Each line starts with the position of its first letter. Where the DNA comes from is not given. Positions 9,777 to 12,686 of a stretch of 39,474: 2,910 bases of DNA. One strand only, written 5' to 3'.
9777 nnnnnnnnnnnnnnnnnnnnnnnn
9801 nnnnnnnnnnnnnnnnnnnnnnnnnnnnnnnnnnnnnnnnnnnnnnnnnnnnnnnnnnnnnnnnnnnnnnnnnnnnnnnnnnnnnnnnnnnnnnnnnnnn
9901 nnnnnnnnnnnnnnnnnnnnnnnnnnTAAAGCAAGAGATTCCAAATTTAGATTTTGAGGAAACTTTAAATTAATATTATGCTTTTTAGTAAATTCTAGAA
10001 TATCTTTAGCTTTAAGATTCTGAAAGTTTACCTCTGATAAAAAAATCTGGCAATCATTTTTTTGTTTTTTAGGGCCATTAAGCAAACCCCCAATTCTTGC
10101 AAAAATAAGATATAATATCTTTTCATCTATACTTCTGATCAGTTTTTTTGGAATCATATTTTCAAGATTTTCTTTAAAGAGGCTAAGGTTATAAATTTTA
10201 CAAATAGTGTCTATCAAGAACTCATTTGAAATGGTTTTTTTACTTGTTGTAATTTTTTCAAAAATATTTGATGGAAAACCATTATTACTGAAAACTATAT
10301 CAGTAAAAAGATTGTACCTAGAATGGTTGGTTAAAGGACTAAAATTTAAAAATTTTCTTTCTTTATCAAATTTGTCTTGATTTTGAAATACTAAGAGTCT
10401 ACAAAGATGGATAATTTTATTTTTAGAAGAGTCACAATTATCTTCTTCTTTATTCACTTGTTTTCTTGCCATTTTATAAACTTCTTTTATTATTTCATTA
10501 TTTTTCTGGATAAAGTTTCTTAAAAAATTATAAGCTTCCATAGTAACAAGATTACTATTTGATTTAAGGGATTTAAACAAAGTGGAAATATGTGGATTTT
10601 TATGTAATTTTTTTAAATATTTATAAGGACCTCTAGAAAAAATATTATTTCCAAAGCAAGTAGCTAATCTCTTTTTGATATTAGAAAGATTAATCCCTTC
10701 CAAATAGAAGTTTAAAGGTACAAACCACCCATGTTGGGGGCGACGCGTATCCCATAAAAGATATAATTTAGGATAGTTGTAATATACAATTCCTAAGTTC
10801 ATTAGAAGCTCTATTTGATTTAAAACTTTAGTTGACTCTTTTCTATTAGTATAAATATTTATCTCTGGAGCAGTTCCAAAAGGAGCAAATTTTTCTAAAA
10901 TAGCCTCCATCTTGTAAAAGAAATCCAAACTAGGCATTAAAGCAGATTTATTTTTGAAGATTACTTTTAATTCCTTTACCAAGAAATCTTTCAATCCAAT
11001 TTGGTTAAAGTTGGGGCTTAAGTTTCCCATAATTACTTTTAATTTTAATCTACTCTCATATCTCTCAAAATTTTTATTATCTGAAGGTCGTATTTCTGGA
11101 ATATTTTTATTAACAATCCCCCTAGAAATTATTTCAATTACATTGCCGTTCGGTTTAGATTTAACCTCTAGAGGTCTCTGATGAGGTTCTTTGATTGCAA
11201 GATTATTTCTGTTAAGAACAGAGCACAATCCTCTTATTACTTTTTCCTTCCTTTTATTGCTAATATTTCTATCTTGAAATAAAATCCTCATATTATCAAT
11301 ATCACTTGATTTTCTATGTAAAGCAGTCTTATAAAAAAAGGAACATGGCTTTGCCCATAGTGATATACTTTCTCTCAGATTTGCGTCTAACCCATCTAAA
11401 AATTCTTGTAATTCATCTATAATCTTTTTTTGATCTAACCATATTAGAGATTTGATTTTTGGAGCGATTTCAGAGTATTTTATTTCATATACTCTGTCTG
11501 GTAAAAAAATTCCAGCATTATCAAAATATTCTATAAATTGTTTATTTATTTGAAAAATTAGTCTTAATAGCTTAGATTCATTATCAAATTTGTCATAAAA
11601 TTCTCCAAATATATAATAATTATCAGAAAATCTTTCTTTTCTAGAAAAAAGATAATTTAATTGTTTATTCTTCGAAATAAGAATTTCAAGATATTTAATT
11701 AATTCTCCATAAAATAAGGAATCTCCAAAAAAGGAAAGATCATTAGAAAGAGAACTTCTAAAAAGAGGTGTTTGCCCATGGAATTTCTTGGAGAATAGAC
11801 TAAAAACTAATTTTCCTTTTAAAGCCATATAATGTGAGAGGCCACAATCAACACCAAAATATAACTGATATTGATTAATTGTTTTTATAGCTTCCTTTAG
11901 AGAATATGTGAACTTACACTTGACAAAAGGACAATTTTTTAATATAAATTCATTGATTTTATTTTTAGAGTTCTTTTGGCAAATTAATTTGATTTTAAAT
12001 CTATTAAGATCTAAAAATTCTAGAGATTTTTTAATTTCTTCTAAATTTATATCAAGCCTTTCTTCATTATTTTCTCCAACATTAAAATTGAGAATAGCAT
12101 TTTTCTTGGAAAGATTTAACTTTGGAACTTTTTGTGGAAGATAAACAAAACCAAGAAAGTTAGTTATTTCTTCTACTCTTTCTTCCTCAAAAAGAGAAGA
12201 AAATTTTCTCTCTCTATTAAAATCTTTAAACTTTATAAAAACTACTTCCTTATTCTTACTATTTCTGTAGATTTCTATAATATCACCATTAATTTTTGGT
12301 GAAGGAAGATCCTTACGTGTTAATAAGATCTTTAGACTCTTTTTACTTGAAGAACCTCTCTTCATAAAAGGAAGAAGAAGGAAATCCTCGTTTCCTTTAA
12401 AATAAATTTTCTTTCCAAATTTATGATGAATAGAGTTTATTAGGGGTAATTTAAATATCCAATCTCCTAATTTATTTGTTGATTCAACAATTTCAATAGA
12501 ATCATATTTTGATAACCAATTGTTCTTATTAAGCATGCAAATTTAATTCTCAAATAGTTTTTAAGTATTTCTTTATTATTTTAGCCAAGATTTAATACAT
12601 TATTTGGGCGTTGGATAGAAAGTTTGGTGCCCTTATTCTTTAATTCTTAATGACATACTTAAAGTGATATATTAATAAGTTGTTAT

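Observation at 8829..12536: Giant 1235-aa fusion of a GT9 heptosyltransferase-like domain, about 770 aa of unknown sequence, and a Kdo/WaaP/RIO-like kinase domain, in an archaeon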

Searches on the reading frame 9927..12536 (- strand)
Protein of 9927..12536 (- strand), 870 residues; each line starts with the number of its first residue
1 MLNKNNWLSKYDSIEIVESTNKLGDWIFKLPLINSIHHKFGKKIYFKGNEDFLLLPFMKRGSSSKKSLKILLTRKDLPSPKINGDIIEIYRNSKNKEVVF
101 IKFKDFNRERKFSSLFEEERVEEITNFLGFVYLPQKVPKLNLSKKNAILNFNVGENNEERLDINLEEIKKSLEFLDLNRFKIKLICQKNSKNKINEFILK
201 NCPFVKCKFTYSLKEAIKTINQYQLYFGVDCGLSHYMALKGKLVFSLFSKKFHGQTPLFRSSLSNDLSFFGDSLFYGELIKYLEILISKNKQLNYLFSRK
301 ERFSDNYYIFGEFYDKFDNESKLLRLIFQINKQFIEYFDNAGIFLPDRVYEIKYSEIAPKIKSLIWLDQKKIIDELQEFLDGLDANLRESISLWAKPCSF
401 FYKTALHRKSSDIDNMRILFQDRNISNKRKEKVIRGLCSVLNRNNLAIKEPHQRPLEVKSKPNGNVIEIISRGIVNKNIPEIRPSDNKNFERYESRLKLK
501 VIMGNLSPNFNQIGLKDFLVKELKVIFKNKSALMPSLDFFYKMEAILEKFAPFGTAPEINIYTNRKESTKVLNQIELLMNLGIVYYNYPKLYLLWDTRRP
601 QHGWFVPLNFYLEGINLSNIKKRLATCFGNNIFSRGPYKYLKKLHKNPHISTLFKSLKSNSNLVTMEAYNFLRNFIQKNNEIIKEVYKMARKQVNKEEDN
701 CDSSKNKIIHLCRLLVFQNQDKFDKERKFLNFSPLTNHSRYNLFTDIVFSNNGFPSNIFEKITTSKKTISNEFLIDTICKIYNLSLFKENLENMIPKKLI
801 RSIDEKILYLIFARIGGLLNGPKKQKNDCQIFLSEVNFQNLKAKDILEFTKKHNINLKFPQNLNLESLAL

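Call 19: search_solved_structures(query=A2, max_evalue=10, show_alignments=3)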
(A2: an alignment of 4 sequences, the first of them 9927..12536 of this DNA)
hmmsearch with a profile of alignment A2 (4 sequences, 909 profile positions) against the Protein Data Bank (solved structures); distinct sequences matched with E-value up to 10: 5.
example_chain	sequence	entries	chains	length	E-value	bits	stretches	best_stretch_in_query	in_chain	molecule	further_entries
2gt1_A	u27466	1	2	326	0.065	14.3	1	175-245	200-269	Lipopolysaccharide heptosyltransferase-1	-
6dfe_A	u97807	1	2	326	0.065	14.3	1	175-245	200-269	ADP-heptose--LPS heptosyltransferase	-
2h1f_A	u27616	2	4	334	0.067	14.2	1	175-245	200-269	Lipopolysaccharide heptosyltransferase-1 | Lipopolysaccharide heptosyltransferase 1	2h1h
5cwh_A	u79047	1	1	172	0.11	13.6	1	279-320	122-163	Designed helical repeat protein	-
8zuk_A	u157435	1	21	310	0.94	10.5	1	287-348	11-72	TNF receptor-associated factor 3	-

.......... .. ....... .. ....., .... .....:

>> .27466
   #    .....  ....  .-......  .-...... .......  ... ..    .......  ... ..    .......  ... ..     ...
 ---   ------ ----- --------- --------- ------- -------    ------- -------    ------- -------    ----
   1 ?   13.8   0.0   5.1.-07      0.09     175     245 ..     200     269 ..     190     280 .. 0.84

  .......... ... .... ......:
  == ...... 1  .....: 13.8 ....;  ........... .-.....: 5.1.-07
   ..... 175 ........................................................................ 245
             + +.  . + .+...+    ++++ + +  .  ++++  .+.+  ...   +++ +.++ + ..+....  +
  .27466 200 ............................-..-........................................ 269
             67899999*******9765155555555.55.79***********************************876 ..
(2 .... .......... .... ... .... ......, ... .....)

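Call 33: search_protein_representatives(alignment_id=A2)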
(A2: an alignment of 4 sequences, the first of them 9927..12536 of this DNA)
Query: 4 sequences, 909 profile positions. Proteins with E-value up to 0.001 (for the whole library): 26; up to 1e-10: 21; up to 1e-30: 20. The best 26 are listed.
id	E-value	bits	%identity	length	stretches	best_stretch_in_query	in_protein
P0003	0.0e+00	1539.2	-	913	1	1-909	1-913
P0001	0.0e+00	1203.6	-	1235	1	13-879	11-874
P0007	4.4e-251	852.1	-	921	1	13-878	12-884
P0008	5.6e-228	775.7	-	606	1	115-696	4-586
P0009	2.3e-200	684.3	-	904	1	10-878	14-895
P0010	8.7e-198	675.8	-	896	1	13-879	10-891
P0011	2.7e-195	667.5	-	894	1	11-863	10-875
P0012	4.2e-190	650.3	-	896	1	10-877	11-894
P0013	2.1e-186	638.1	-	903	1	4-877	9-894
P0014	7.5e-178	609.8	-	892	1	14-878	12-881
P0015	1.6e-166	572.3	-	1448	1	13-899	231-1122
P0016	8.8e-150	516.9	-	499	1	424-882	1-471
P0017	1.4e-127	443.5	-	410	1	512-906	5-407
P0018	2.8e-105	369.6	-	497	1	395-881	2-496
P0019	1.6e-101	357.2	-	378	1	505-876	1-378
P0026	2.3e-05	39.0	-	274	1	141-249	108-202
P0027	2.7e-05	38.8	-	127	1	10-56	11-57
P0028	3.7e-04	35.0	-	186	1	142-255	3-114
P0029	6.9e-04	34.1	-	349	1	150-255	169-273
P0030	7.4e-04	34.0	-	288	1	23-248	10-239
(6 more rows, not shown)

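Call 40: search_protein_families(library=pfam, alignment_id=A4, max_evalue=0.1)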
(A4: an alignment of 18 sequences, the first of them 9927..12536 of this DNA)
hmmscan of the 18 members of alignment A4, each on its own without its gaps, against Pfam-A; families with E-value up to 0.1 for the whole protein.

A. member 1, window:9927-12536:- (870 aa): 2 families
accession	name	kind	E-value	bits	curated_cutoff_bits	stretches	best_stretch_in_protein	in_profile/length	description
PF01075.23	Glyco_transf_9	-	0.0041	16.9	22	1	180-260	138-221/247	Glycosyltransferase family 9 (heptosyltransferase)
PF23013.2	IML1_N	-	0.012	16.3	27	1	64-110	14-59/89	IML1 N-terminal double psi beta barrel domain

B. families by the number of members that match (of 18 scanned): 21 families
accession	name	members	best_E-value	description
PF01075.23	Glyco_transf_9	8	0.00032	Glycosyltransferase family 9 (heptosyltransferase)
PF05175.20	MTS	1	2.5e-15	Methyltransferase small domain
PF13847.12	Methyltransf_31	1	5e-09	Methyltransferase domain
PF13649.12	Methyltransf_25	1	3.6e-08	Methyltransferase domain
PF06325.19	PrmA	1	8e-08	Ribosomal protein L11 methyltransferase (PrmA)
PF03602.21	Cons_hypoth95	1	5.4e-07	Conserved hypothetical protein 95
PF00069.31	Pkinase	1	1.2e-06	Protein kinase domain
PF08241.18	Methyltransf_11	1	5.1e-06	Methyltransferase domain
PF18249.6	Ca_bind_SSO6904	1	0.00038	Calcium binding protein SSO6904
PF13489.12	Methyltransf_23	1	0.0023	Methyltransferase domain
PF09445.16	Methyltransf_15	1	0.0055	RNA cap guanine-N2 methyltransferase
PF00618.25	RasGEF_N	1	0.011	RasGEF N-terminal motif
PF23013.2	IML1_N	1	0.012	IML1 N-terminal double psi beta barrel domain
PF02475.24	TRM5-TYW2_MTfase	1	0.017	TRM5/TYW2 methyltransferase domain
PF01209.24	Ubie_methyltran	1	0.024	ubiE/COQ5 methyltransferase family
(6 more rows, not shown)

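Call 41: search_protein_families(library=pfam, proteins=[P0015, P0026, P0027, P0028, P0029, P0030], max_evalue=0.1)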
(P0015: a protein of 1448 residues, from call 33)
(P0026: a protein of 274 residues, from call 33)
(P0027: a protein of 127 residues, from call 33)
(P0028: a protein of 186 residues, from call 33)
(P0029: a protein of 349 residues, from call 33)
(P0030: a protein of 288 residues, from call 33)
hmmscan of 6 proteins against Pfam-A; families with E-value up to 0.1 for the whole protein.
P0015 (1448 aa): 15 families
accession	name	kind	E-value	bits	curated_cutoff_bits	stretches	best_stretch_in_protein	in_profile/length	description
PF05175.20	MTS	-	2.5e-15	56.9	23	1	41-181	9-144/170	Methyltransferase small domain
PF13847.12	Methyltransf_31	-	5e-09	36.4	27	1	61-135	4-84/145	Methyltransferase domain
PF13649.12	Methyltransf_25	-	3.6e-08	34.4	27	1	65-132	2-72/97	Methyltransferase domain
PF06325.19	PrmA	-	8e-08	32.6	22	1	58-131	159-232/296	Ribosomal protein L11 methyltransferase (PrmA)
PF03602.21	Cons_hypoth95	-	5.4e-07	29.9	24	1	59-140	40-128/182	Conserved hypothetical protein 95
PF00069.31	Pkinase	-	1.2e-06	28.6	31.7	1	1240-1363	1-141/263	Protein kinase domain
PF08241.18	Methyltransf_11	-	5.1e-06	27.5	21.2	1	65-132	1-67/95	Methyltransferase domain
PF18249.6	Ca_bind_SSO6904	-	0.00038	21.1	25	1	713-781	10-77/90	Calcium binding protein SSO6904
PF13489.12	Methyltransf_23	-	0.0023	18.1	27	1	61-131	23-87/164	Methyltransferase domain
PF09445.16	Methyltransf_15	-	0.0055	16.7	22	1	63-130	3-71/165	RNA cap guanine-N2 methyltransferase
PF02475.24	TRM5-TYW2_MTfase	-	0.017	15.5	28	1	58-108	34-85/164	TRM5/TYW2 methyltransferase domain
PF01209.24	Ubie_methyltran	-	0.024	14.4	20.1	1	56-132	43-123/233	ubiE/COQ5 methyltransferase family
PF01728.25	FtsJ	-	0.029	14.7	24.1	1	56-172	16-134/181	FtsJ-like methyltransferase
PF11540.13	Dynein_IC2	-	0.04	14.2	25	0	77-94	2-19/31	Cytoplasmic dynein 1 intermediate chain 2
PF03905.18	Corona_NS4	-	0.068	13.6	25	0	354-381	6-33/45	Coronavirus non-structural protein NS4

P0026 (274 aa): 2 families
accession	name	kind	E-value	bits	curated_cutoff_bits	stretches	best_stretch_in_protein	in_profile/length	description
PF01075.23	Glyco_transf_9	-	8.5e-09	35.5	22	1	169-210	170-211/247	Glycosyltransferase family 9 (heptosyltransferase)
PF04007.18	DUF354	-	5.8e-05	22.8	22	1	130-252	203-333/349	Protein of unknown function (DUF354)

P0027 (127 aa): 1 family
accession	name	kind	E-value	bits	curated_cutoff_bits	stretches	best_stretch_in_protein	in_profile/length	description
PF15142.11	INCA1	-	0.026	15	27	1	44-93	29-80/178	INCA1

P0028 (186 aa): 1 family
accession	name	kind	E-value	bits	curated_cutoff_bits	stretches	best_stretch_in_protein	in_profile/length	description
PF01075.23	Glyco_transf_9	-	2.7e-14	53.5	22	1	10-143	104-237/247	Glycosyltransferase family 9 (heptosyltransferase)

P0029 (349 aa): 2 families
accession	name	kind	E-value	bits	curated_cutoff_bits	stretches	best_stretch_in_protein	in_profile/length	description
PF01075.23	Glyco_transf_9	-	6.1e-23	81.9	22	1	150-305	86-238/247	Glycosyltransferase family 9 (heptosyltransferase)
PF02748.20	PyrI_C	-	0.017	15.4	23.4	1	314-339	2-25/48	Aspartate carbamoyltransferase regulatory chain, metal binding domain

P0030 (288 aa): 2 families
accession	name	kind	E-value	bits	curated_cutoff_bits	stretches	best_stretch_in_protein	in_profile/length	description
PF01075.23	Glyco_transf_9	-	3.8e-16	59.6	22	1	146-258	105-221/247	Glycosyltransferase family 9 (heptosyltransferase)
PF02350.25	Epimerase_2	-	0.054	12.8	30.6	1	142-245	179-284/347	UDP-N-acetylglucosamine 2-epimerase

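Call 43: find_encoding_contigs(protein=P0015, flank=10000)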
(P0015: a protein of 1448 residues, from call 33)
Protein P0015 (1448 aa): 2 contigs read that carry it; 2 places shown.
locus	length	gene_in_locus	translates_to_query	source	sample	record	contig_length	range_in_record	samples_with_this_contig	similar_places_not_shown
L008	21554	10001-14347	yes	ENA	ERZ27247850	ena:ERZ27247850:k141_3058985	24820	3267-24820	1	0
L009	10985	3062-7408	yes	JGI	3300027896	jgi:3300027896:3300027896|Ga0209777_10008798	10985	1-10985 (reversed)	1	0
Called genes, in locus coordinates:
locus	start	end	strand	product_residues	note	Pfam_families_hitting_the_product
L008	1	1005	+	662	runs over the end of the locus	PF03030:H_PPase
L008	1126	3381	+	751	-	PF13491:FtsK_4TM, PF17854:FtsK_alpha, PF01580:FtsK_SpoIIIE, PF09397:FtsK_gamma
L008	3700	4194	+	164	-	PF04461:YajQ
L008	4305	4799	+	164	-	-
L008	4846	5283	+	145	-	PF06271:RDD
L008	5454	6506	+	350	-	PF00154:RecA_N, PF08423:Rad51, PF06745:ATPase (faint), PF27531:MT3502_N (weak), PF01637:ATPase_2 (weak), PF21096:RecA_C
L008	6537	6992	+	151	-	-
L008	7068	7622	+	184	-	PF21982:RecX_HTH1, PF02631:RecX_HTH2, PF21981:RecX_HTH3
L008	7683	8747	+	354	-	PF00224:PK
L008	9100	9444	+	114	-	-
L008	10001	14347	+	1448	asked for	PF05175:MTS, PF03602:Cons_hypoth95 (weak), PF06325:PrmA, PF08241:Methyltransf_11 (weak), PF13649:Methyltransf_25, PF13847:Methyltransf_31, PF00069:Pkinase (weak)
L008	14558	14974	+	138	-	-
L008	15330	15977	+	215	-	PF00583:Acetyltransf_1, PF13508:Acetyltransf_7 (faint), PF14542:Acetyltransf_CG (faint)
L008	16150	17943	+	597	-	PF01807:Zn_ribbon_DnaG, PF08275:DNAG_N, PF01751:Toprim, PF13155:Toprim_2, PF13362:Toprim_3 (faint), PF13662:Toprim_4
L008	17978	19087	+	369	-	PF03979:Sigma70_r1_1, PF00140:Sigma70_r1_2, PF04542:Sigma70_r2, PF04539:Sigma70_r3, PF04545:Sigma70_r4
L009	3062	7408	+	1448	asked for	PF05175:MTS, PF03602:Cons_hypoth95 (weak), PF06325:PrmA, PF08241:Methyltransf_11 (weak), PF13649:Methyltransf_25, PF13847:Methyltransf_31, PF00069:Pkinase (weak)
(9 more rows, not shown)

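Call 44: find_encoding_contigs(protein=P0007, flank=10000)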
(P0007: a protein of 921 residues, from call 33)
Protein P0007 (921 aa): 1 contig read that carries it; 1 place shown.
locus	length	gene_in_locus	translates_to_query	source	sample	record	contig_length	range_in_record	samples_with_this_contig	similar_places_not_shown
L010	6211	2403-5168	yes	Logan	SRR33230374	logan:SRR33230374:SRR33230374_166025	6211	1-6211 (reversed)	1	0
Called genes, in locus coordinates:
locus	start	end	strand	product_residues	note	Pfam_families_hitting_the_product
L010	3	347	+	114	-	?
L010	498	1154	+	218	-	PF02668:TauD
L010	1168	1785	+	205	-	-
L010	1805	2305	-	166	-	PF00293:NUDIX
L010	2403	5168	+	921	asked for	-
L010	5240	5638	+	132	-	PF01741:MscL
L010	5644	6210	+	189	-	?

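Call 46: find_encoding_contigs(protein=P0009, flank=10000, max_places=3)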
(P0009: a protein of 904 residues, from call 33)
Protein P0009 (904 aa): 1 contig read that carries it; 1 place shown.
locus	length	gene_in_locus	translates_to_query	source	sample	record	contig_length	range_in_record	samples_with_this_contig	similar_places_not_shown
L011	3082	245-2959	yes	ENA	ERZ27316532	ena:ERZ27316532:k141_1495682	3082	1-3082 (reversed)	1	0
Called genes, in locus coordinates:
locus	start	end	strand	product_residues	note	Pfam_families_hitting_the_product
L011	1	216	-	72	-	?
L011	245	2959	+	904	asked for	-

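Call 47: find_encoding_contigs(protein=P0013, flank=10000, max_places=3)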
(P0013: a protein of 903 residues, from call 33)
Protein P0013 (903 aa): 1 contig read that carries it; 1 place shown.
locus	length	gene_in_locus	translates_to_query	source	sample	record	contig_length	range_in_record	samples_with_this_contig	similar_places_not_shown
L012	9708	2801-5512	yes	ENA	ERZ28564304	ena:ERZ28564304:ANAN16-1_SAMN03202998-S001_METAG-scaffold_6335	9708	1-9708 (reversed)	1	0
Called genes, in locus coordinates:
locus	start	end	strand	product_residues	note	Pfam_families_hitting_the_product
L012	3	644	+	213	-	?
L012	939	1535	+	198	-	-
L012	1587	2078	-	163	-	PF00293:NUDIX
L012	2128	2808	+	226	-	PF01135:PCMT (weak), PF03141:Methyltransf_29 (weak), PF01209:Ubie_methyltran, PF13489:Methyltransf_23, PF13649:Methyltransf_25, PF13847:Methyltransf_31, PF08241:Methyltransf_11, PF08242:Methyltransf_12, +1 more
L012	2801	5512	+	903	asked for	-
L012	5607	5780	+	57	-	-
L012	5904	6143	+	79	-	-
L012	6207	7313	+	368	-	PF04055:Radical_SAM, PF13186:SPASM (weak)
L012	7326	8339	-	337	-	-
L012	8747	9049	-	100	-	PF02223:Thymidylate_kin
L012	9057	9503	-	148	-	PF00293:NUDIX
